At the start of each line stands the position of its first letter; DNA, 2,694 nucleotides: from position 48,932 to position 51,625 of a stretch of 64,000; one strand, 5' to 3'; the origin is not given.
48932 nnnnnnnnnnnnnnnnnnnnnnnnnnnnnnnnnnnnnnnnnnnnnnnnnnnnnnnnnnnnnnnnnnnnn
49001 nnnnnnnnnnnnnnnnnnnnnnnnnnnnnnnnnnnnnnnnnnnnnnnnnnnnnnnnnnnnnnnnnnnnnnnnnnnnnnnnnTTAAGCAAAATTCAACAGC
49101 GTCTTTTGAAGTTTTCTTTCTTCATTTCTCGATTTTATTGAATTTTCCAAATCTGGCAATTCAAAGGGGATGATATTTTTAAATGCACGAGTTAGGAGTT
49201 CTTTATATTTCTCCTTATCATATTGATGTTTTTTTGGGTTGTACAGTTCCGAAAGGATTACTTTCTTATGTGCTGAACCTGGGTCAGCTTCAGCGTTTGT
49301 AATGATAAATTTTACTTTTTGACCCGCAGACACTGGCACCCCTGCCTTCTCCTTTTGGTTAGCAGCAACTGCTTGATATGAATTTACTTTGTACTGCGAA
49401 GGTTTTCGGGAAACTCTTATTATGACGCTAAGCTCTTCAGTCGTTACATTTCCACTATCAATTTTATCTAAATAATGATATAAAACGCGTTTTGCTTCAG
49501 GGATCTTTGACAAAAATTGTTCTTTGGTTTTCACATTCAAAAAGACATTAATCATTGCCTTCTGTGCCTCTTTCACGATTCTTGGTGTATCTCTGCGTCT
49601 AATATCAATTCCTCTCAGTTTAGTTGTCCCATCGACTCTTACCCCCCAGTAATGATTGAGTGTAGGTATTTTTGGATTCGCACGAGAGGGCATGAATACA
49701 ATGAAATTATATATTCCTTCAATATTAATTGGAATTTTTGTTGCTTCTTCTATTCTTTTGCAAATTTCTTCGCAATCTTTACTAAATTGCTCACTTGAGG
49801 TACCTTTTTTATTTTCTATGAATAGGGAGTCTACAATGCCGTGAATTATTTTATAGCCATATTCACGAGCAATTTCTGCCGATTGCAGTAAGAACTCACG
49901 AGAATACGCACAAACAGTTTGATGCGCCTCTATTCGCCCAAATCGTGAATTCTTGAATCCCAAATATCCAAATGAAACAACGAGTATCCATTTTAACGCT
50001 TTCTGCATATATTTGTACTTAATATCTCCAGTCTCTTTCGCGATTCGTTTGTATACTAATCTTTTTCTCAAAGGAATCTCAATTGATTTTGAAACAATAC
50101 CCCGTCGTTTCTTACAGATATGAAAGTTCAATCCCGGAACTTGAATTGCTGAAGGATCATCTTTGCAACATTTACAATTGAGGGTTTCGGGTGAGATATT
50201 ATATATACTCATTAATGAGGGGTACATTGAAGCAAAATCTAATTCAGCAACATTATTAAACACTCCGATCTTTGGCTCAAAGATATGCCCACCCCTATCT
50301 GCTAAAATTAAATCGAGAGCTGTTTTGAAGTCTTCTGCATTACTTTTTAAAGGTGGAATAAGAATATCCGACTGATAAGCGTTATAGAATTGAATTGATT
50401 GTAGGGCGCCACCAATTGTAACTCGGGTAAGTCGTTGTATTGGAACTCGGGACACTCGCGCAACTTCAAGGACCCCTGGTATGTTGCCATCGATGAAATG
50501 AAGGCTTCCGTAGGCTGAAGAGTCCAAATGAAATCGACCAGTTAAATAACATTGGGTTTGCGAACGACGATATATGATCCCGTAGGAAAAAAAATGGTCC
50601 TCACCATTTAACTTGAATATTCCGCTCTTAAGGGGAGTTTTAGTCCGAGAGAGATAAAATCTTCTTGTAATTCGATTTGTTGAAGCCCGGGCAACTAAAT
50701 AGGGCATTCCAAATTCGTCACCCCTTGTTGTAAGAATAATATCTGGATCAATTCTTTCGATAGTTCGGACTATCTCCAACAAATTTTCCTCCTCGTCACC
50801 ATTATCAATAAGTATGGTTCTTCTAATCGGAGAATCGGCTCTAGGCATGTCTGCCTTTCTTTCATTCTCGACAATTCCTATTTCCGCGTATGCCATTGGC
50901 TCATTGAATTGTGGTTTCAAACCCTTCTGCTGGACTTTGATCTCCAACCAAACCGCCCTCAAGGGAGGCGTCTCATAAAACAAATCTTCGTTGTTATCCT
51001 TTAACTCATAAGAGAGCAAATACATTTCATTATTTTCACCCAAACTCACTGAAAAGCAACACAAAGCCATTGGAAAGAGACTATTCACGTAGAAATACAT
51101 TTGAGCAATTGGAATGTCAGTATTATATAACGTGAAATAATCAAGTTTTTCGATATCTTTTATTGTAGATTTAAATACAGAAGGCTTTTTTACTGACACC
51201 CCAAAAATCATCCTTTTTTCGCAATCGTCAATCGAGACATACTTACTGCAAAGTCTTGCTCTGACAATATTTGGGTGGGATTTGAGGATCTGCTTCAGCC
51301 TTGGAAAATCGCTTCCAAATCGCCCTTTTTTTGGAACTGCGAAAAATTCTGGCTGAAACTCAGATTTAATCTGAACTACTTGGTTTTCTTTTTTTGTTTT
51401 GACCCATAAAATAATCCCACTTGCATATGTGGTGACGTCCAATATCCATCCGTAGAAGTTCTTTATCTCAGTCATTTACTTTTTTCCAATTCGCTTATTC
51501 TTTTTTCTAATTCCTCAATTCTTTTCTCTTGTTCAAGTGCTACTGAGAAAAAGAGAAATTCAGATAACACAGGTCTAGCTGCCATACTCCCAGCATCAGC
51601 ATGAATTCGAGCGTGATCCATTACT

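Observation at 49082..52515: Operon of apparently inactivated RecA-like (RadB-like) and PolB2-like genes with a coupled small ORF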

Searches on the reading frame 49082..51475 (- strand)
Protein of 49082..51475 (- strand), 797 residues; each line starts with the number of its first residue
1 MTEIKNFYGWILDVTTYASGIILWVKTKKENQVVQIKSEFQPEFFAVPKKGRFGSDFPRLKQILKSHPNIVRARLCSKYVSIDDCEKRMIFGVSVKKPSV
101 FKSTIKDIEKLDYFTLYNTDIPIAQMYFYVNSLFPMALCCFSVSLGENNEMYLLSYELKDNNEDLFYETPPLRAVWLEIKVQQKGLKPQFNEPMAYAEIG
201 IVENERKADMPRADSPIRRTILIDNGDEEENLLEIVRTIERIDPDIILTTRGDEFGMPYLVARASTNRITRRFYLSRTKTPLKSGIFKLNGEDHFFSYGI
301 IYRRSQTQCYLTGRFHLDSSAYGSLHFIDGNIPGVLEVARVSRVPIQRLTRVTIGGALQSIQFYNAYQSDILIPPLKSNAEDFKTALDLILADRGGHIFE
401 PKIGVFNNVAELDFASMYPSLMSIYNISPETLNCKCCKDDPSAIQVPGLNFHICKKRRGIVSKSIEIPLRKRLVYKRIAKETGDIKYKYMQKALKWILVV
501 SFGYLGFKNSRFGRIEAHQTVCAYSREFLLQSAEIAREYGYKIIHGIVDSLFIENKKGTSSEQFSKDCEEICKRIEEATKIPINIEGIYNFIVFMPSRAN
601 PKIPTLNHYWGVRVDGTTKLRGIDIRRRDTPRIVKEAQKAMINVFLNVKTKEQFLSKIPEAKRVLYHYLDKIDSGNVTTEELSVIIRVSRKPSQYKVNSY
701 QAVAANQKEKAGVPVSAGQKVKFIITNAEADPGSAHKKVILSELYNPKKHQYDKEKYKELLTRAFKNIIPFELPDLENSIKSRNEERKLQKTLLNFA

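Call 3: search_protein_families(library=pfam, proteins=[window:49082-51475:-], max_evalue=0.1)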
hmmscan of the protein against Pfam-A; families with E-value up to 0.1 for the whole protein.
window:49082-51475:- (797 aa): 2 families
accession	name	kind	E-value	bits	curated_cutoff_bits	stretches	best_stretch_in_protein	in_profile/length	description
PF00136.26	DNA_pol_B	-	2.7e-33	115.9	23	1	368-769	25-450/453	DNA polymerase family B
PF03104.25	DNA_pol_B_exo1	-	9.3e-10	38.7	23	1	198-320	92-225/242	DNA polymerase family B, exonuclease domain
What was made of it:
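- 49082..51475 (-): PolB2 (Dpo2-type family-B polymerase, 797 aa) with an inactivated exonuclease domain. Pfam DNA_pol_B and exo1 (call 3).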

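Call 5: search_solved_structures(query=window:49082-51475:-, max_evalue=0.001, show_alignments=2)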
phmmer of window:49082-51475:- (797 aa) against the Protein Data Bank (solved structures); distinct sequences matched with E-value up to 0.001: 58.
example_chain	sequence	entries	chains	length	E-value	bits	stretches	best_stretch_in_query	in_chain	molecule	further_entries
3a2f_A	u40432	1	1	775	6.6e-44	153.6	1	332-759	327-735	DNA polymerase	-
2jgu_A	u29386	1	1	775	1.5e-43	152.5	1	332-759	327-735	DNA POLYMERASE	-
4ahc_A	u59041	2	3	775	5.6e-43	150.6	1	332-759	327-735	DNA POLYMERASE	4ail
4fm2_A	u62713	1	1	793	2.4e-39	138.5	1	334-759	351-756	DNA polymerase 1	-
4flt_A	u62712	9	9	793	3e-39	138.2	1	334-759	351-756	DNA polymerase 1 | Pyrococcus abyssi B family DNA polymerase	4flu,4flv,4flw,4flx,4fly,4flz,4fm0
5h12_A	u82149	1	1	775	2.4e-38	135.3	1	336-759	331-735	Deep Vent DNA Polymerase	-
6wya_A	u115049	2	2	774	2.9e-38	134.9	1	345-760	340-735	DNA polymerase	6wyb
8s84_A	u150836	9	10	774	3.8e-38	134.6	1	346-760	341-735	DNA polymerase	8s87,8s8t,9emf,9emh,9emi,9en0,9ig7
5vu5_A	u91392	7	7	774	3.4e-37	131.4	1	346-759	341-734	DNA polymerase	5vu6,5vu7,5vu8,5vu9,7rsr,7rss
1wn7_A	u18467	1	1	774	5.3e-37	130.8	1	346-759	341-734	Family B DNA Polymerase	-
1wns_A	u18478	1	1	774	6.1e-37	130.6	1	346-759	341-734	DNA POLYMERASE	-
4k8z_A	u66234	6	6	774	6.3e-37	130.5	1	346-759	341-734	DNA polymerase | DNA polymerase,DNA polymerase,DNA polymerase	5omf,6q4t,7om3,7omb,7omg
1qht_A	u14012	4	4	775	9.6e-36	126.6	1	392-759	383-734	PROTEIN (DNA POLYMERASE) | DNA polymerase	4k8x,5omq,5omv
7tqw_A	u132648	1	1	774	1.7e-35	125.8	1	346-759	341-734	DNA polymerase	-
7rsu_A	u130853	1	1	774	1.8e-35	125.8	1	346-759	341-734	DNA polymerase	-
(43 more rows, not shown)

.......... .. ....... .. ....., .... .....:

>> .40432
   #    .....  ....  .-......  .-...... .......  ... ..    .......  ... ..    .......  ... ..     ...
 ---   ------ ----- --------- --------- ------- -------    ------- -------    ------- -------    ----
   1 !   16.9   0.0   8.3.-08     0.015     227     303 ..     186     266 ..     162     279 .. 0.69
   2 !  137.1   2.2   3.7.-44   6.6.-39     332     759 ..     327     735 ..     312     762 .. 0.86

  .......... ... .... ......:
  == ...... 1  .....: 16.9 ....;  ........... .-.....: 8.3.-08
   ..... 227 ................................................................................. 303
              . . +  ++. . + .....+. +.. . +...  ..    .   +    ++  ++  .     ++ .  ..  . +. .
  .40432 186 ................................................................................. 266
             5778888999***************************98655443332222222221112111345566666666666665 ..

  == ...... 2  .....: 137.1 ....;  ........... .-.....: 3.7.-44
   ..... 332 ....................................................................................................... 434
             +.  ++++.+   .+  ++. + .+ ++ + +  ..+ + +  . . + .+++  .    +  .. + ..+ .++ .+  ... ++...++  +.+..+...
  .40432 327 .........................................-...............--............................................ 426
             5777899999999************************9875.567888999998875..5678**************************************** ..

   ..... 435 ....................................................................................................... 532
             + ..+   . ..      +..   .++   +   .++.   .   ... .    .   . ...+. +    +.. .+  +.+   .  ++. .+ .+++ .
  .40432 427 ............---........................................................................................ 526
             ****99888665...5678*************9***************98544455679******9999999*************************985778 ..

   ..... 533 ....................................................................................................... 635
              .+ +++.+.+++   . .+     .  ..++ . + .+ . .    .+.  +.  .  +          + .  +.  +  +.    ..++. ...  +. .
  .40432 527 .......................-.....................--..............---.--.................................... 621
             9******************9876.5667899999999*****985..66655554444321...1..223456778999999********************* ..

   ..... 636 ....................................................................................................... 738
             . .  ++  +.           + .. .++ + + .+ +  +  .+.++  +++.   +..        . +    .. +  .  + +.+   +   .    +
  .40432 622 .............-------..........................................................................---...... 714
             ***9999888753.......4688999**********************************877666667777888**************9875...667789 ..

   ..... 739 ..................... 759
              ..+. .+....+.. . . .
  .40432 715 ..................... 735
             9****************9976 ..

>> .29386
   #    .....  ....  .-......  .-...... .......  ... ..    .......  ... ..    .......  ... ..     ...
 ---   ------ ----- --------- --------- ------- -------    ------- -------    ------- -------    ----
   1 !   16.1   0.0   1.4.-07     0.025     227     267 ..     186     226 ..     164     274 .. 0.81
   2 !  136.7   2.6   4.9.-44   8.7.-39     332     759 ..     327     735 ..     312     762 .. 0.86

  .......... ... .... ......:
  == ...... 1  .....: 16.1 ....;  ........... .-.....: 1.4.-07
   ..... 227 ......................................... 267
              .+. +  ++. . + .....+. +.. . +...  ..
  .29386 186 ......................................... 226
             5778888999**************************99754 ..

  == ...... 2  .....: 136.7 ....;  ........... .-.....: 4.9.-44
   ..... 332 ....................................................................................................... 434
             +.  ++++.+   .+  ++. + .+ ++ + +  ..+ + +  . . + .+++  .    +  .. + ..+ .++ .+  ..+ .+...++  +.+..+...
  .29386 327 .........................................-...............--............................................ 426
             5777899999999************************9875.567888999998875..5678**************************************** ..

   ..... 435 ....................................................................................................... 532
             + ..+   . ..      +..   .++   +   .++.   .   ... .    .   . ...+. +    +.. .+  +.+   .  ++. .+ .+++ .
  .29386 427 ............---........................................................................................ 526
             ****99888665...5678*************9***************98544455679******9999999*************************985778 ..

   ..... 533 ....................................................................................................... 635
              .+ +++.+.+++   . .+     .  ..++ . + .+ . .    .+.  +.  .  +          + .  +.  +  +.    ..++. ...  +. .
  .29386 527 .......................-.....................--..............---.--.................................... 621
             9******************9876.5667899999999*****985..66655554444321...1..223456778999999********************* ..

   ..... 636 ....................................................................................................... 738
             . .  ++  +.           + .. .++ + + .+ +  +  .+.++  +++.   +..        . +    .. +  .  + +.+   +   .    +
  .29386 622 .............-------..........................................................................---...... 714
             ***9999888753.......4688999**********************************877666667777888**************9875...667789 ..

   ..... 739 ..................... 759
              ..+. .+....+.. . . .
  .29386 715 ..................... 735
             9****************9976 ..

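Call 14: find_homologous_proteins(query=window:49082-51475:-, max_evalue=1e-10)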
Query window:49082-51475:- (797 aa): 1214 proteins with E <= 1e-10 among 8000 candidates; the best 120 are listed.
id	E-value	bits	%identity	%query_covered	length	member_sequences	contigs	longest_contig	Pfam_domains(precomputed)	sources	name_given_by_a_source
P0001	0.0e+0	1754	96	100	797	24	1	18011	PF00136.27,PF03104.26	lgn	-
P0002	0.0e+0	1634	89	100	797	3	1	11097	PF00136.27,PF03104.26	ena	-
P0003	0.0e+0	1403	74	100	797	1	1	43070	PF00136.27,PF03104.26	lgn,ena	-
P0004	0.0e+0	1128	62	98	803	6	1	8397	PF00136.27,PF03104.26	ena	-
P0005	0.0e+0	1124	61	99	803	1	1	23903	PF00136.27,PF03104.26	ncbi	-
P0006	0.0e+0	1122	61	99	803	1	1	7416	PF00136.27,PF03104.26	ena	-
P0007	0.0e+0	1121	60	100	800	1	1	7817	PF00136.27,PF03104.26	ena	-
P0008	0.0e+0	1120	60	100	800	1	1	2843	PF00136.27,PF03104.26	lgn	-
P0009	0.0e+0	1120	61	99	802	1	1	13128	PF00136.27,PF03104.26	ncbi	ncbi:MAG: DNA polymerase domain-containing protein [Promethearchaeota archaeon]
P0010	0.0e+0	1119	60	100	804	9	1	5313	PF00136.27,PF03104.26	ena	-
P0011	0.0e+0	1118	60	100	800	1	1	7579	PF00136.27,PF03104.26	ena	-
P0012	0.0e+0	1118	61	99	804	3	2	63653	PF00136.27,PF03104.26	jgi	-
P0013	0.0e+0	1118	61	99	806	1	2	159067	PF00136.27,PF03104.26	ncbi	ncbi:MAG: DNA polymerase domain-containing protein [Promethearchaeota archaeon]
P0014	0.0e+0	1118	60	100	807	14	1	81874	PF00136.27,PF03104.26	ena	-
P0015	0.0e+0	1117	60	99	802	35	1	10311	PF00136.27,PF03104.26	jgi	jgi:DNA polymerase-2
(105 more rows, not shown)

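Call 15: search_protein_families(library=ncbifam, proteins=[window:49082-51475:-], max_evalue=0.01)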
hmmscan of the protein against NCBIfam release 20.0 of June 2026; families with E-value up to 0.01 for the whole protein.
window:49082-51475:- (797 aa): 10 families
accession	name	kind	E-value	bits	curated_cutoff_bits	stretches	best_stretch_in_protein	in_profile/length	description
NF004416.0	PRK05761.1-2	equivalog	7.9e-99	331.8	516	1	187-771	123-648/665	type B DNA-directed DNA polymerase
NF004418.0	PRK05761.1-4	subfamily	1.2e-90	304.8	692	1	22-769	13-690/717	type B DNA-directed DNA polymerase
NF004417.0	PRK05761.1-3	equivalog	5.2e-60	203.4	780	1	337-769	425-841/858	DNA-directed DNA polymerase I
NF004419.0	PRK05761.1-5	equivalog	1.4e-48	165.5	1285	1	338-768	493-909/932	DNA-directed DNA polymerase I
NF004415.0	PRK05761.1-1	equivalog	1.5e-36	125.7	1289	1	337-768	434-853/883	DNA-directed DNA polymerase I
TIGR00592.1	pol2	superfamily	1.8e-30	105.8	239.95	1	394-755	801-1160/1176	DNA polymerase (pol2)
NF004421.0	PRK05762.1-2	equivalog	1.5e-21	76.4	570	1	392-745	410-764/795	DNA polymerase II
NF004422.0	PRK05762.1-4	equivalog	1.9e-12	46.4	1103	1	393-578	403-580/789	DNA polymerase II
NF004420.0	PRK05762.1-1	equivalog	3.4e-09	35.9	1435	1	392-576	398-574/783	DNA polymerase II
NF006276.0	PRK08444.1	equivalog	0.0055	15.8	560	1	520-592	279-350/353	aminofutalosine synthase MqnE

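Call 18: find_related_loci(query=A1, collection=genome_contigs, flank=6000)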
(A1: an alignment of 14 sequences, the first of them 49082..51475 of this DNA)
Query A1 (797 aa) in genome_contigs; peptide patterns used: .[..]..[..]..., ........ (x = any residue, [..] = any of these).
188 stretches matched a pattern; 145 encode a relative of the query (tblastn E <= 1e-3); the best 80 are kept; 80 distinct loci.
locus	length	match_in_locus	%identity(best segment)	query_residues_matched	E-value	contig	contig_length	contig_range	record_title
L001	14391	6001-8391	96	1-797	0e+0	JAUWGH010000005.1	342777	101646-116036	MAG: Promethearchaeota archaeon isolate CSMAG_2237 CSMAG_2237_k141_2490875_length_342777_cov_72.9603, whole genome shotg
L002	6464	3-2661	94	213-797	0e+0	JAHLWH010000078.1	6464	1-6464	MAG: Promethearchaeota archaeon isolate 6H3_1 k141_25397, whole genome shotgun sequence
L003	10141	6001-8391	61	5-796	0e+0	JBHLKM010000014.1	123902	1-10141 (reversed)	MAG: Candidatus Hodarchaeota archaeon isolate DZ1B.338 DZ1B.338@211, whole genome shotgun sequence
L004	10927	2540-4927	61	5-796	0e+0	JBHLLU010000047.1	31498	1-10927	MAG: Promethearchaeota archaeon isolate DZ1S.191 DZ1S.191@2593, whole genome shotgun sequence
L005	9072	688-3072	60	7-796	0e+0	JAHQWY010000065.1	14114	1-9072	MAG: Promethearchaeia archaeon isolate WORC5 WOR136_contig-100_311, whole genome shotgun sequence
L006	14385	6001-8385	60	7-796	0e+0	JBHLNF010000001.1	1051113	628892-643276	MAG: Promethearchaeota archaeon isolate DZ2S.179 DZ2S.179@2, whole genome shotgun sequence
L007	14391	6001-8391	60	5-796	0e+0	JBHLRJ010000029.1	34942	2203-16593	MAG: Candidatus Thorarchaeota archaeon isolate TM1M.263 TM1M.263@3242, whole genome shotgun sequence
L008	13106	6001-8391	61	5-796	0e+0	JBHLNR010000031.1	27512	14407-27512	MAG: Promethearchaeota archaeon isolate DZ2S.368 DZ2S.368@4959, whole genome shotgun sequence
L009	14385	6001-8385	61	7-796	0e+0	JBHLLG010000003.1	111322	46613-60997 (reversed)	MAG: Candidatus Hermodarchaeota archaeon isolate DZ1M.411 DZ1M.411@396, whole genome shotgun sequence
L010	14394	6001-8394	61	5-796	0e+0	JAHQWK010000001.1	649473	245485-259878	MAG: Promethearchaeia archaeon isolate ABR05 NODE_1_length_649473_cov_10, whole genome shotgun sequence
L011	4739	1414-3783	60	7-796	0e+0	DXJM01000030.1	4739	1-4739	MAG TPA_asm: Promethearchaeota archaeon isolate EB_bin_12 k141_20782, whole genome shotgun sequence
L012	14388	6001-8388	60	7-797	0e+0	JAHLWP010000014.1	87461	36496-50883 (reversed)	MAG: Promethearchaeota archaeon isolate 9R3_44 NODE_19_length_87461_cov_243.891518, whole genome shotgun sequence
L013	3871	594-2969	60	7-793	0e+0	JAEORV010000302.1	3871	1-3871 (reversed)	MAG: Promethearchaeota archaeon isolate Yap150.bin8.212 contig-145_64789, whole genome shotgun sequence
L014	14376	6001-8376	61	7-793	0e+0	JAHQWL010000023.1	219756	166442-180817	MAG: Promethearchaeia archaeon isolate ABR06 NODE_14_length_219756_cov_14, whole genome shotgun sequence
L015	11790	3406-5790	60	5-796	0e+0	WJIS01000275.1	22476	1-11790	MAG: Promethearchaeota archaeon isolate Bin_204 k141_2746704, whole genome shotgun sequence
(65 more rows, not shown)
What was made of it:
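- Closest known: Lokiarchaeota/Heimdallarchaeota PolB2 operons, class 1a. Different: Its nearest public genome is MAG CSMAG_2237, at 96% amino-acid identity (call 18).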
